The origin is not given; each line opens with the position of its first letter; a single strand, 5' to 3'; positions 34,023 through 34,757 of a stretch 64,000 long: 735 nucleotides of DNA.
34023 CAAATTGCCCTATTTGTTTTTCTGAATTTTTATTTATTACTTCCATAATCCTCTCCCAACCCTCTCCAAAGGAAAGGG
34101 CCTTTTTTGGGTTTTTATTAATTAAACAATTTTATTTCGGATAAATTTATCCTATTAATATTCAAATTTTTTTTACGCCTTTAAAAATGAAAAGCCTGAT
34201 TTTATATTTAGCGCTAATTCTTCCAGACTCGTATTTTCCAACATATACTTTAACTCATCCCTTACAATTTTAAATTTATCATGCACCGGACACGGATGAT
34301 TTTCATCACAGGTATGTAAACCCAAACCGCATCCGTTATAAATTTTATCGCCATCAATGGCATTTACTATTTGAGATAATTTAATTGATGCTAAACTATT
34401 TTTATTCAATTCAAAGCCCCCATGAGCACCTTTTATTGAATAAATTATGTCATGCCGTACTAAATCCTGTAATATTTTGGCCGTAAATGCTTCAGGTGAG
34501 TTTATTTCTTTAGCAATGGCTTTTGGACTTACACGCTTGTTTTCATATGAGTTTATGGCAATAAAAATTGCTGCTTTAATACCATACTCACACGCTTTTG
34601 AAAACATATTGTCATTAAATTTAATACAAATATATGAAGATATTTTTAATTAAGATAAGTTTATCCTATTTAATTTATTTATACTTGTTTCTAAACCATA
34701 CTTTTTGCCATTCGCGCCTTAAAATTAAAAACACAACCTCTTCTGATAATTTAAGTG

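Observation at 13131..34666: Four-copy palindrome RGAYW-N4-TRTCY: candidate operator of a Flavobacteriaceae NO-sensing Rrf2 regulon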

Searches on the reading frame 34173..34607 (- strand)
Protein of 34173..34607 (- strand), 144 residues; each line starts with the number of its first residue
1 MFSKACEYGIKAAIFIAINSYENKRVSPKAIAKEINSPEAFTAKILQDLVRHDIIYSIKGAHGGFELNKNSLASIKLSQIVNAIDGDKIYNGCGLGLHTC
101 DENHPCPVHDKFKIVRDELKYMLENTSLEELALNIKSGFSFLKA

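Call 7: search_protein_families(library=ncbifam, proteins=[window:34173-34607:-])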
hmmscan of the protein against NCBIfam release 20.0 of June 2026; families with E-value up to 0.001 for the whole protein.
window:34173-34607:- (144 aa): 8 families
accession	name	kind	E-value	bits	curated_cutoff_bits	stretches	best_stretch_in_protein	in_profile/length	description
TIGR00738.1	rrf2_super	superfamily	4.9e-24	84.7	73.3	1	1-132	2-131/132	Rrf2 family transcriptional regulator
TIGR02944.1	suf_reg_Xantho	equivalog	2.7e-15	56.9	110.65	1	3-130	5-129/130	SUF system Fe-S cluster assembly regulator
TIGR02010.1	IscR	equivalog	9.1e-14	51.4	207.55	1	7-132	8-130/135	Fe-S cluster assembly transcriptional regulator IscR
NF047409.1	Cys_reg_CymR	equivalog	1.5e-10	41.3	195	1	5-132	6-124/139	cysteine metabolism transcriptional regulator CymR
NF008886.0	PRK11920.1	equivalog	3.2e-09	36.6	193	1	3-93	4-91/153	iron-responsive transcriptional regulator RirA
NF008110.0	PRK10857.1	equivalog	7.8e-07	29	275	1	7-134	8-132/164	Fe-S cluster assembly transcriptional regulator IscR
NF008240.0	PRK11014.1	equivalog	2e-05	24.6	182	1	6-134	7-130/141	nitric oxide-sensing transcriptional repressor NsrR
NF041852.1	trans_reg_HypR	equivalog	0.00012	22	180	1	7-113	4-106/139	redox-sensitive transcriptional regulator HypR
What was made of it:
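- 34173..34607 (-): rrf2-2, an Rrf2-family regulator (144 aa) with C-x6-C-x5-C-P-x-H; the widespread paralogue. TIGR00738 84.7 bits (call 7).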

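Call 11: find_homologous_proteins(query=window:34173-34607:-, max_evalue=1e-10)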
Query window:34173-34607:- (144 aa): 4836 proteins with E <= 1e-10 among 4848 candidates; the best 120 are listed.
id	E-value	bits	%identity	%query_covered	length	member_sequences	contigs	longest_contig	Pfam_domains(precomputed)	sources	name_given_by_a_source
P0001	8.9e-85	300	95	100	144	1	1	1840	PF02082.27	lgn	-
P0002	7.1e-82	290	92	100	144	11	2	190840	PF02082.27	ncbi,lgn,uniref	ncbi:RrF2 family transcriptional regulator [Mariniflexile sp.]|uniref:RrF2 family transcriptional re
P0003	4.7e-80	284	89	100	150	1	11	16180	PF02082.27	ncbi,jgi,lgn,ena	ncbi:MAG: Rrf2 family iron-sulfur cluster assembly transcriptional regulator [Mariniflexile sp.]|jgi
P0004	1.2e-79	283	89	99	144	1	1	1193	PF02082.27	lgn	-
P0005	6.2e-78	278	88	100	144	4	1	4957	PF02082.27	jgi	jgi:Rrf2 family iron-sulfur cluster assembly transcriptional regulator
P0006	9.7e-78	277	87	99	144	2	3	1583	PF02082.27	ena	-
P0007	4.9e-77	275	87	99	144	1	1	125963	PF02082.27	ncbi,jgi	jgi:Rrf2 family protein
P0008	8.5e-77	274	88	99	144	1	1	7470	PF02082.27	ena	-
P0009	6.0e-76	271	85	100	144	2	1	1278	PF02082.27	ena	-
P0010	1.3e-75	270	85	100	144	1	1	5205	PF02082.27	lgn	-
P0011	1.4e-75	270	83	100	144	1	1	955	PF02082.27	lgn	-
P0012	1.6e-75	270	86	99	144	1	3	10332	PF02082.27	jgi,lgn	jgi:Rrf2 family iron-sulfur cluster assembly transcriptional regulator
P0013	1.8e-75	270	85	99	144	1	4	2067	PF02082.27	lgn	-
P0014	3.0e-75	269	86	100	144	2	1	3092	PF02082.27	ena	-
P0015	3.2e-75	269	84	100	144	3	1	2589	PF02082.27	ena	-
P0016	3.6e-75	269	86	99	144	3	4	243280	PF02082.27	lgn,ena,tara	tara:strand:- start:8425 stop:8859 length:435 start_codon:yes stop_codon:yes gene_type:complete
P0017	1.8e-74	266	83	100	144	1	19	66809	PF02082.27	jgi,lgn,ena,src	jgi:Rrf2 family iron-sulfur cluster assembly transcriptional regulator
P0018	1.9e-74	266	83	100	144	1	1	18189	PF02082.27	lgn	-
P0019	2.1e-74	266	82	99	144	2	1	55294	PF02082.27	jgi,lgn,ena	-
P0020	2.2e-74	266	83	99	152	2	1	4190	PF02082.27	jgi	jgi:Rrf2 family iron-sulfur cluster assembly transcriptional regulator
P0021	2.5e-74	266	83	100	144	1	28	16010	PF02082.27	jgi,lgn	jgi:Rrf2 family iron-sulfur cluster assembly transcriptional regulator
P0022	2.8e-74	266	84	100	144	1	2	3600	PF02082.27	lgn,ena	-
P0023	3.1e-74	266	85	99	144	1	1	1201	PF02082.27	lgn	-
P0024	3.4e-74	265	85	99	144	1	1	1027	PF02082.27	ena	-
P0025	4.2e-74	265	83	100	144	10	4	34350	PF02082.27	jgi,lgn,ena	-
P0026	5.8e-74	265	83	99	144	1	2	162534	PF02082.27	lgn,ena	-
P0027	6.4e-74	265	83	100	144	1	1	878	PF02082.27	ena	-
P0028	7.3e-74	264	83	99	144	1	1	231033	PF02082.27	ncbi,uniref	ncbi:Rrf2 family transcriptional regulator [Algibacter sp. 2305UL17-15]|uniref:RrF2 family transcrip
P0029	7.7e-74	264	82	99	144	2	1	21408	PF02082.27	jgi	jgi:Rrf2 family protein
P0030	8.8e-74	264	83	99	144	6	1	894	PF02082.27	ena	-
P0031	1.0e-73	264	83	99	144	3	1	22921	PF02082.27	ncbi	-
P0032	1.3e-73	264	83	99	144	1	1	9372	PF02082.27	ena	-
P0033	1.7e-73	263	83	100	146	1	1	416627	PF02082.27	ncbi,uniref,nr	ncbi:RrF2 family transcriptional regulator [Snuella sedimenti]|uniref:Rrf2 family transcriptional re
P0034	1.7e-73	263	83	99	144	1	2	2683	PF02082.27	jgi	jgi:Rrf2 family protein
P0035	1.7e-73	263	84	99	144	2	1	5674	PF02082.27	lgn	-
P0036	1.9e-73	263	85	100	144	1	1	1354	PF02082.27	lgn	-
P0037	2.2e-73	263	84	100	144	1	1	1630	PF02082.27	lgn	-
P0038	2.8e-73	262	83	99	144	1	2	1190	PF02082.27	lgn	-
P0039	3.1e-73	262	84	100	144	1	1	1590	PF02082.27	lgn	-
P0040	3.2e-73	262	83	100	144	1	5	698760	PF02082.27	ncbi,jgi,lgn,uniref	jgi:Rrf2 family protein|uniref:RrF2 family transcriptional regulator n=2 Tax=Gelidibacter sp. TaxID=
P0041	3.3e-73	262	83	99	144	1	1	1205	PF02082.27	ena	-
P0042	3.9e-73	262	82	99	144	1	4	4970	PF02082.27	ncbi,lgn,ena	-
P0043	4.2e-73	262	83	99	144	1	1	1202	PF02082.27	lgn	-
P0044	4.3e-73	262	83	100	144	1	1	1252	PF02082.27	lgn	-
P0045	4.3e-73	262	83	100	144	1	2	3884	PF02082.27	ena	-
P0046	5.0e-73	262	83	100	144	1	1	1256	PF02082.27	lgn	-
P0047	5.2e-73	262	83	99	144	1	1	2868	PF02082.27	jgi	-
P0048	5.4e-73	262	84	100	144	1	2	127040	PF02082.27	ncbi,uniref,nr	ncbi:RrF2 family transcriptional regulator [Mariniflexile gromovii]|uniref:Rrf2 family transcription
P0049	6.4e-73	261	82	99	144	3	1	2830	PF02082.27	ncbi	-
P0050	6.4e-73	261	83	100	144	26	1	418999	PF02082.27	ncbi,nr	ncbi:transcriptional regulator [Flavobacteriaceae bacterium LYZ1037]|nr:transcriptional regulator [F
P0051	6.6e-73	261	82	99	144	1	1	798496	PF02082.27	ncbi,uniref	ncbi:RrF2 family transcriptional regulator [Flavisericum labens]|uniref:RrF2 family transcriptional 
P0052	7.1e-73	261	84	99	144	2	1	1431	PF02082.27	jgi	jgi:Rrf2 family protein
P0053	7.6e-73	261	84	99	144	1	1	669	PF02082.27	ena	-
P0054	7.7e-73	261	82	99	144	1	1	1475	PF02082.27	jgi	-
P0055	8.1e-73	261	83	100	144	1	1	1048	PF02082.27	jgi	jgi:Rrf2 family protein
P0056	8.1e-73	261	83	100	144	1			PF02082.27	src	-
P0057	8.5e-73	261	83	99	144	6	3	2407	PF02082.27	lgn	-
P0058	9.2e-73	261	83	99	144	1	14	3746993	PF02082.27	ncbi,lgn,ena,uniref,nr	ncbi:RrF2 family transcriptional regulator [Algibacter luteus]|uniref:Transcriptional regulator, Bad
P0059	9.5e-73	261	83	99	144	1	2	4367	PF02082.27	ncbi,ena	-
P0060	9.5e-73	261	83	99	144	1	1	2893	PF02082.27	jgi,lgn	-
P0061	1.0e-72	261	83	99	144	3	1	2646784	PF02082.27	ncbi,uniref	ncbi:RrF2 family transcriptional regulator [Mariniflexile jejuense]|uniref:RrF2 family transcription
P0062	1.2e-72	260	81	100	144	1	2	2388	PF02082.27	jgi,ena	-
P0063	1.3e-72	260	83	99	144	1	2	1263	PF02082.27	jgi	jgi:Rrf2 family iron-sulfur cluster assembly transcriptional regulator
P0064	1.4e-72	260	84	100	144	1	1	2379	PF02082.27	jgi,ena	-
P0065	1.5e-72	260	83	99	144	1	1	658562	PF02082.27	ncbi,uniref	ncbi:RrF2 family transcriptional regulator [Mariniflexile sp. HNIBRBA6329]|uniref:RrF2 family transc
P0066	1.7e-72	260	83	99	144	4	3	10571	PF02082.27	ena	-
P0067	1.7e-72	260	84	100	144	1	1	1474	PF02082.27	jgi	jgi:Rrf2 family protein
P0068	1.7e-72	260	84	100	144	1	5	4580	PF02082.27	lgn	-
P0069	1.8e-72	260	82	100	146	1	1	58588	PF02082.27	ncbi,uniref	ncbi:Rrf2 family transcriptional regulator [Snuella lapsa]|uniref:Rrf2 family transcriptional regula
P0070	2.1e-72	260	81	100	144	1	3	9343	PF02082.27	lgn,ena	-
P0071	2.2e-72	260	81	99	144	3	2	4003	PF02082.27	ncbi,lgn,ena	-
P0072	2.2e-72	260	83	99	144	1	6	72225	PF02082.27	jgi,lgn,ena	-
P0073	2.6e-72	259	84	100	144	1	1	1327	PF02082.27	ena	-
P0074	3.1e-72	259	81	99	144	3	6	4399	PF02082.27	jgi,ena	jgi:Rrf2 family protein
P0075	3.2e-72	259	80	99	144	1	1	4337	PF02082.27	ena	-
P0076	3.4e-72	259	84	100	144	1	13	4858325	PF02082.27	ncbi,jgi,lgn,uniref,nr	ncbi:DNA-binding transcriptional regulator IscR [Mariniflexile rhizosphaerae]|jgi:Rrf2 family protei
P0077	3.5e-72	259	82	99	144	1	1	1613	PF02082.27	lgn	-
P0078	3.6e-72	259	81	99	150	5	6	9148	PF02082.27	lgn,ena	-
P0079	3.6e-72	259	83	100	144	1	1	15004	PF02082.27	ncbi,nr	ncbi:MAG: transcriptional regulator [Flavobacteriales bacterium 32-35-8]|nr:MAG: transcriptional reg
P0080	3.6e-72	259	81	100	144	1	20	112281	PF02082.27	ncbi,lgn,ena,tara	tara:strand:- start:125 stop:559 length:435 start_codon:yes stop_codon:yes gene_type:complete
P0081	3.6e-72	259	81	100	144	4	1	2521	PF02082.27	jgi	jgi:Rrf2 family protein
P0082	3.8e-72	259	81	99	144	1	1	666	PF02082.27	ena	-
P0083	4.0e-72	259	81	99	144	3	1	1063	PF02082.27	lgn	-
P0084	5.1e-72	258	81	99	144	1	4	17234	PF02082.27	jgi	jgi:Rrf2 family protein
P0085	5.2e-72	258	83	100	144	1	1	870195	PF02082.27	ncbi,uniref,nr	ncbi:RrF2 family transcriptional regulator [Confluentibacter lentus]|uniref:RrF2 family transcriptio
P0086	5.5e-72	258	82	99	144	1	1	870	PF02082.27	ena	-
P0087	5.8e-72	258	82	99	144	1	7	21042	PF02082.27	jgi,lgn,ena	jgi:Rrf2 family protein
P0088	5.9e-72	258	83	100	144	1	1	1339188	PF02082.27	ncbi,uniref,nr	ncbi:RrF2 family transcriptional regulator [Confluentibacter citreus]|uniref:RrF2 family transcripti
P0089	6.1e-72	258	83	100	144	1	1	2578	PF02082.27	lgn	-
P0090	6.2e-72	258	80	99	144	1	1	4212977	PF02082.27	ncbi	ncbi:RrF2 family transcriptional regulator [Winogradskyella sp. PC D3.3]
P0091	6.5e-72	258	83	99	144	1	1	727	PF02082.27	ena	-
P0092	6.6e-72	258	82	99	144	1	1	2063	PF02082.27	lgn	-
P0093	6.9e-72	258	83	100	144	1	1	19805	PF02082.27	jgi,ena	-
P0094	7.1e-72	258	82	99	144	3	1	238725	PF02082.27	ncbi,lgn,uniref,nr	ncbi:Rrf2 family transcriptional regulator [Winogradskyella sp. F6397]|uniref:Rrf2 family transcript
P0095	7.2e-72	258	83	99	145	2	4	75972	PF02082.27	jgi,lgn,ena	jgi:Rrf2 family transcriptional regulator, iron-sulfur cluster assembly transcription factor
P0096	7.3e-72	258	81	99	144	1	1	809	PF02082.27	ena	-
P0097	8.0e-72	258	83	100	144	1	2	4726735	PF02082.27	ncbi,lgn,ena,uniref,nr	ncbi:BadM/Rrf2 family transcriptional regulator [Mariniflexile fucanivorans]|uniref:BadM/Rrf2 family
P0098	8.6e-72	258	83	100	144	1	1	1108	PF02082.27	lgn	-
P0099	8.9e-72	258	83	100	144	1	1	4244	PF02082.27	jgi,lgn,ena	-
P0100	9.2e-72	258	82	99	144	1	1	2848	PF02082.27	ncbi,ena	-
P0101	9.4e-72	257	83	100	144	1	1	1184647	PF02082.27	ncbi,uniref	ncbi:RrF2 family transcriptional regulator [Mariniflexile sp. HMF6888]|uniref:RrF2 family transcript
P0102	9.5e-72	257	81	100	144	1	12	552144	PF02082.27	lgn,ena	-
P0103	1.0e-71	257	80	99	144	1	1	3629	PF02082.27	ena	-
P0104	1.0e-71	257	82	99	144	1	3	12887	PF02082.27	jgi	-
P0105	1.1e-71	257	83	99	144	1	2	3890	PF02082.27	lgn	-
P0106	1.2e-71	257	81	100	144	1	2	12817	PF02082.27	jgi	jgi:Rrf2 family protein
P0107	1.3e-71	257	83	100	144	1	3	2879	PF02082.27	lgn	-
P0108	1.3e-71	257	83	100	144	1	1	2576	PF02082.27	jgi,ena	-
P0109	1.3e-71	257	83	100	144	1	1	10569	PF02082.27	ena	-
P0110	1.6e-71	257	82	99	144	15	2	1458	PF02082.27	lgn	-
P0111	1.9e-71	257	81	99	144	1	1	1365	PF02082.27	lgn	-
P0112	2.1e-71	256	81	100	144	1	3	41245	PF02082.27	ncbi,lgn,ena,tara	tara:strand:+ start:6582 stop:7016 length:435 start_codon:yes stop_codon:yes gene_type:complete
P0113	2.1e-71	256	83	99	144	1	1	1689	PF02082.27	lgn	-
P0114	2.3e-71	256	80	99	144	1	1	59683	PF02082.27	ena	-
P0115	2.4e-71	256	83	99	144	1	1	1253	PF02082.27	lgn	-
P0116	2.5e-71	256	81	99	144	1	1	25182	PF02082.27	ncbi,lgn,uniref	ncbi:RrF2 family transcriptional regulator [Algibacter sp.]|uniref:RrF2 family transcriptional regul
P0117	2.6e-71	256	79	99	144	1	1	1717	PF02082.27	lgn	-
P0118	2.7e-71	256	79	99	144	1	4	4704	PF02082.27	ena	-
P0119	2.9e-71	256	83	99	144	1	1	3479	PF02082.27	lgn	-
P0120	2.9e-71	256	83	99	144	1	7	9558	PF02082.27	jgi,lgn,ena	-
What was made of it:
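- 34173..34607 (-): 4836 homologues at E<=1e-10, at 80% identity or more across Flavobacteriaceae genera (call 11).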

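Call 12: find_related_loci(query=window:34173-34607:-, collection=genome_contigs, flank=8000)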
Query window:34173-34607:- (144 aa) in genome_contigs; peptide patterns used: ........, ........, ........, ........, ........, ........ (x = any residue, [..] = any of these).
600 stretches matched a pattern (row limit reached: there are more); 530 encode a relative of the query (tblastn E <= 1e-3); the best 80 are kept; 79 distinct loci.
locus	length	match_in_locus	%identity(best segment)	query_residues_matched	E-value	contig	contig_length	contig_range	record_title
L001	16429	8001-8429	93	1-143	5e-88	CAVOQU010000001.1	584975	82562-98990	MAG: uncultured Flavobacteriaceae bacterium isolate MFD09964.bin.1.347 genome assembly, contig: contig_149, whole genome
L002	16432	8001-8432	83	1-144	3e-79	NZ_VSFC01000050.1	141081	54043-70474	Formosa maritima strain 1494 scaffold47, whole genome shotgun sequence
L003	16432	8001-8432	82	1-144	2e-78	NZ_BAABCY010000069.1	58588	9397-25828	Snuella lapsa strain JCM 17111 sequence069, whole genome shotgun sequence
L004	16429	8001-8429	81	1-143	4e-78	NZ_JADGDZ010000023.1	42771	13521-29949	MAG: Winogradskyella sp. isolate BB23 NODE_779_length_42771_cov_4.884889, whole genome shotgun sequence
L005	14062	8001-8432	83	1-144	5e-78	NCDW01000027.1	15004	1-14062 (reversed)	MAG: Flavobacteriales bacterium 32-35-8 04302015_32_scaffold_1102, whole genome shotgun sequence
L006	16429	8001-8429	83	1-143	1e-77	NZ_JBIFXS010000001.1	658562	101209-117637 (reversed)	Mariniflexile sp. HNIBRBA6329 NODE_1_length_658562_cov_430.976703, whole genome shotgun sequence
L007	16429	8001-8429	79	1-143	2e-77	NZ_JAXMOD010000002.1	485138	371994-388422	MAG: Psychroserpens sp. isolate EC_MBin.41 ECX_47CoAssmbCtg, whole genome shotgun sequence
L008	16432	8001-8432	83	1-144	5e-77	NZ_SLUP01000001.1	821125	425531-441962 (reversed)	Mariniflexile fucanivorans strain DSM 18792 Ga0310515_101, whole genome shotgun sequence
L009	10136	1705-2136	81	1-144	4e-77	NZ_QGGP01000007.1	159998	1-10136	Xanthomarina spongicola strain DSM 22637 LX78DRAFT_scaffold00007.7, whole genome shotgun sequence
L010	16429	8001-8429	81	1-143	1e-76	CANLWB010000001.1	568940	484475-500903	uncultured Flavobacteriaceae bacterium isolate 2-674-G.fasta genome assembly, contig: NODE_1, whole genome shotgun seque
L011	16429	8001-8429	81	1-143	1e-76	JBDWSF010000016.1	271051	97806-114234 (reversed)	MAG: Algibacter sp. isolate CI.47.F.D1_481_46 CI_47_F_D1_481_46_000000000016, whole genome shotgun sequence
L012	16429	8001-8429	80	1-143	4e-76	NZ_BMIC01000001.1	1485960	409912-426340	Aquaticitalea lipolytica strain CGMCC 1.15295 sequence01, whole genome shotgun sequence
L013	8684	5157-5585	80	1-143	5e-76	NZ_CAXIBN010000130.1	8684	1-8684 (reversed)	MAG: uncultured Wocania sp. isolate ERR7163070_concoct_180 ERZ8868561.6131, whole genome shotgun sequence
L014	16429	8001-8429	77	1-143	8e-76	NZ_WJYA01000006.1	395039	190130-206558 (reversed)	Winogradskyella ouciana strain ZXX205 NODE_6_length_395039_cov_188.161, whole genome shotgun sequence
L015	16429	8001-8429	78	1-143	1e-75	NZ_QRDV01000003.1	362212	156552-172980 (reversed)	Winogradskyella eximia strain CECT 7946 Ga0244595_103, whole genome shotgun sequence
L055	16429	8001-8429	70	1-143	4e-69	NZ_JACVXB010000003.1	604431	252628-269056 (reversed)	Aestuariibaculum sediminum strain TT11 NODE_3_length_604431_cov_221.429, whole genome shotgun sequence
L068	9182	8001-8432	65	1-144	5e-62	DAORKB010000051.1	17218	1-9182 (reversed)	MAG TPA_asm: Bacteroidia bacterium isolate AMR_MDS_5536 NODE_850_length_17218_cov_5.924664, whole genome shotgun sequenc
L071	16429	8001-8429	65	1-143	6e-60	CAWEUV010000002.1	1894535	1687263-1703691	MAG: uncultured Flavobacteriaceae bacterium isolate MFD05674.bin.1.135 genome assembly, contig: contig_45925, whole geno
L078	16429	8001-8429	63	1-143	2e-58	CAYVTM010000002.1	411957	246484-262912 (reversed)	MAG TPA_asm: uncultured Sphingobacteriaceae bacterium isolate SRP344714_co1_289 genome assembly, contig: NODE_31_length_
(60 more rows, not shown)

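Call 22: search_solved_structures(query=window:34173-34607:-, max_evalue=0.001, show_alignments=4)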
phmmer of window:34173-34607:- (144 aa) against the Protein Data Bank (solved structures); distinct sequences matched with E-value up to 0.001: 2.
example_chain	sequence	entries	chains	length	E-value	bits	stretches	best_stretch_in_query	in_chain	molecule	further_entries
2y75_A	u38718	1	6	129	0.00011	25.6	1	7-132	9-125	HTH-TYPE TRANSCRIPTIONAL REGULATOR CYMR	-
3t8r_A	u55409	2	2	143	0.00062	23.2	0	7-133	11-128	Staphylococcus aureus CymR | Staphylococcus aureus CymR (oxidized form)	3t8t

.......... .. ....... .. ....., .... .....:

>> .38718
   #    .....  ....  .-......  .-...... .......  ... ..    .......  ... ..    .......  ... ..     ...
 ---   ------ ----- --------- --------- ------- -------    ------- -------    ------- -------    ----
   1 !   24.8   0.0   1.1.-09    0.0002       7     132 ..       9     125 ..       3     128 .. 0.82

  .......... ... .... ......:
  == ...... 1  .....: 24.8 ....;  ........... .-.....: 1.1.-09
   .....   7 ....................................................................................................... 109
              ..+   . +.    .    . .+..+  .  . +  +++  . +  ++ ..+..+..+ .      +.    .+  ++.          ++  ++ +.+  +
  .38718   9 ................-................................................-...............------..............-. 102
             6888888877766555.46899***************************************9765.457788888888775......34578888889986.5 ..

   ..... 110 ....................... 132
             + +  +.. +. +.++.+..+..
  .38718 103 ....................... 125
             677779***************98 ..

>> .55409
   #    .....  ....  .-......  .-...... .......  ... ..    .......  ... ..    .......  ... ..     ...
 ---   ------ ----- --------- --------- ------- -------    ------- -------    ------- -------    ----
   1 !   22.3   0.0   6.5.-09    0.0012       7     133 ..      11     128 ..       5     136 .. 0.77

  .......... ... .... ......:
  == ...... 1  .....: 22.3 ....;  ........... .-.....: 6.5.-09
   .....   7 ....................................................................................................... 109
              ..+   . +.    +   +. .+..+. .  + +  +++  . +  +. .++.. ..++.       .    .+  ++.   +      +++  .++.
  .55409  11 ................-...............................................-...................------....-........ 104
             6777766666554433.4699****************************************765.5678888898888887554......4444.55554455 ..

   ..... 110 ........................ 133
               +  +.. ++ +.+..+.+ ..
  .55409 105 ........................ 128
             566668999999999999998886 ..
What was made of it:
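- Tried and rejected: Single-sequence comparison with solved structures found only CymR, weakly (call 22).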
